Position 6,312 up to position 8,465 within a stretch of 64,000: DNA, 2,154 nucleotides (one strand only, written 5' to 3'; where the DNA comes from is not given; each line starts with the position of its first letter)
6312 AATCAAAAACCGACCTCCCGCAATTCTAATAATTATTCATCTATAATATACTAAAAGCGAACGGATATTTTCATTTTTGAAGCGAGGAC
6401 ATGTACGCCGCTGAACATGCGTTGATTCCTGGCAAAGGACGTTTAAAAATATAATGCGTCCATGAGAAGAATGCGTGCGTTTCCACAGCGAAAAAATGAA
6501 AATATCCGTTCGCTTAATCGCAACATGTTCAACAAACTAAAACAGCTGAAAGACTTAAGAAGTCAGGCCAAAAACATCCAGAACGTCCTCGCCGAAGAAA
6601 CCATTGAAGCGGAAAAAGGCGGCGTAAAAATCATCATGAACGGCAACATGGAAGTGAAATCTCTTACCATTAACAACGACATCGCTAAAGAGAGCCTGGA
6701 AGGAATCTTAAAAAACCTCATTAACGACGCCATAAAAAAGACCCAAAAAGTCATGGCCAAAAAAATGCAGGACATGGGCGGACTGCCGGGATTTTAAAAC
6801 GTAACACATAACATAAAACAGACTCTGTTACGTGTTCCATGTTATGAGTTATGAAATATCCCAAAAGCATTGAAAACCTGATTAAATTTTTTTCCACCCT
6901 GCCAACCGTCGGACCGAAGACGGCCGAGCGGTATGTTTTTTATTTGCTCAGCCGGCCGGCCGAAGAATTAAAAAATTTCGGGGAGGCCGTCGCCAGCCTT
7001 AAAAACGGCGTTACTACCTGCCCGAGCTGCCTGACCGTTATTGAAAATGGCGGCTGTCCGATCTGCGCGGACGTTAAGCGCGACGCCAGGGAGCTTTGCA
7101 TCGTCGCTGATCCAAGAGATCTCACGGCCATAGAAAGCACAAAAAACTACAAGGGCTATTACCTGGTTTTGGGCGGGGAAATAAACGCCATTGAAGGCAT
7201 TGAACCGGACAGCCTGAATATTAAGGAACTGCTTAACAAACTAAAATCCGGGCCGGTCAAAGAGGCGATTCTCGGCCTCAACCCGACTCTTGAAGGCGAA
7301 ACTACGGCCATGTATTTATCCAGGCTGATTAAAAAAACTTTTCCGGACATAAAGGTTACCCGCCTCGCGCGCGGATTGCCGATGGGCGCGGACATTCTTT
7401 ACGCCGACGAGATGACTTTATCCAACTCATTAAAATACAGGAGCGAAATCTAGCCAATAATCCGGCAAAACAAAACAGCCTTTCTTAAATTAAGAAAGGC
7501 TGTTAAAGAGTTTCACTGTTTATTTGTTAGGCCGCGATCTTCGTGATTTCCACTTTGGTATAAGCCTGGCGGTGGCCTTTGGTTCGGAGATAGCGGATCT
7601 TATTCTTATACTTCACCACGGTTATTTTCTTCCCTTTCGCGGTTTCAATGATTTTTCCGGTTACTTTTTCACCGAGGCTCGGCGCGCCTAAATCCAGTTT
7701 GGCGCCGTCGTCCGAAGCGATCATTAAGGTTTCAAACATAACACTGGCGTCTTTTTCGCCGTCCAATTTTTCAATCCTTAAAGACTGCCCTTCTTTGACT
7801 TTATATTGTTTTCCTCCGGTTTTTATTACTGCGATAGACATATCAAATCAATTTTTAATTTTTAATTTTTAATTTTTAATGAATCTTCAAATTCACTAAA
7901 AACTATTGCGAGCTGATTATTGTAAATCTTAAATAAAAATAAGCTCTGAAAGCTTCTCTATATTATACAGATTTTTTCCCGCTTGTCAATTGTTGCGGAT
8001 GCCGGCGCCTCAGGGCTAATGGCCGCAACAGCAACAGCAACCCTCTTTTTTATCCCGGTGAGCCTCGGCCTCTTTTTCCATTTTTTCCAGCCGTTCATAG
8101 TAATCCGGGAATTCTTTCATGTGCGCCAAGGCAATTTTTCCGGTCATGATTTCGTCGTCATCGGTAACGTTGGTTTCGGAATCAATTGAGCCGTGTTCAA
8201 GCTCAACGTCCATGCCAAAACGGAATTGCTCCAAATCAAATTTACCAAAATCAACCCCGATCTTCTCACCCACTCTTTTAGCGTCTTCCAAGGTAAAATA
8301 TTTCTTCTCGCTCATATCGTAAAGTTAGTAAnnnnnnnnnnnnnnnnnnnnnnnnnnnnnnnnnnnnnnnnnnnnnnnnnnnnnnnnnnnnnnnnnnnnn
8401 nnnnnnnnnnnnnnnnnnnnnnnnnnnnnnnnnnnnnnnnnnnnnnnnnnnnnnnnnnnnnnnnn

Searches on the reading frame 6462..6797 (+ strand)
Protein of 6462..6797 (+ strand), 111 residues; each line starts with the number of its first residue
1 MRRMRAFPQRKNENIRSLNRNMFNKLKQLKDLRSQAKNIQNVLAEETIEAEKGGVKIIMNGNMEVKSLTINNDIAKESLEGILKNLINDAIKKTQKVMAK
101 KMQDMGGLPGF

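Call 12: search_protein_families(library=pfam, proteins=[window:6462-6797:+], max_evalue=0.01)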
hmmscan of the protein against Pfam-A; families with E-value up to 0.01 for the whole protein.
window:6462-6797:+ (111 aa): 1 family
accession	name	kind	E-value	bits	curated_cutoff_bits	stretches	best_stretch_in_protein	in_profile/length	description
PF02575.21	YbaB_DNA_bd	-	6.7e-15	55.5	25.5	1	26-106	1-87/91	YbaB/EbfC DNA-binding family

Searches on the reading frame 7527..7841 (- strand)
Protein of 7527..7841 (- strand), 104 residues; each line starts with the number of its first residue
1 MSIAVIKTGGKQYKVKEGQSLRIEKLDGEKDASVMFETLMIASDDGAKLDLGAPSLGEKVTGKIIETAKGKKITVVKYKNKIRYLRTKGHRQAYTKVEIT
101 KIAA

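Call 12: search_protein_families(library=pfam, proteins=[window:7527-7841:-], max_evalue=0.01)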
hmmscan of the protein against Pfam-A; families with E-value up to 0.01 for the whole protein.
window:7527-7841:- (104 aa): 2 families
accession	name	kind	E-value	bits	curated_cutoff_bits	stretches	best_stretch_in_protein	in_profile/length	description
PF00829.26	Ribosomal_L21p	-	7.3e-30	103.6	27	1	3-102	2-99/99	Ribosomal prokaryotic L21 protein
PF16319.10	SGBP_BT4661-like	-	0.0045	15.5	28.8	1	16-101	366-444/731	Surface glycan binding protein BT4661-like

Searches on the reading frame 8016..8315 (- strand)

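Call 12: search_protein_families(library=pfam, proteins=[window:8016-8315:-], max_evalue=0.01)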
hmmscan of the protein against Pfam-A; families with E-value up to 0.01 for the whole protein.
window:8016-8315:- (99 aa): 1 family
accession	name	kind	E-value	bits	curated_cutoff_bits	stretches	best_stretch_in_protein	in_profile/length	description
PF18905.5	DUF5661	-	2.5e-23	82.6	27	1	12-82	1-65/65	Protein of unknown function (DUF5661)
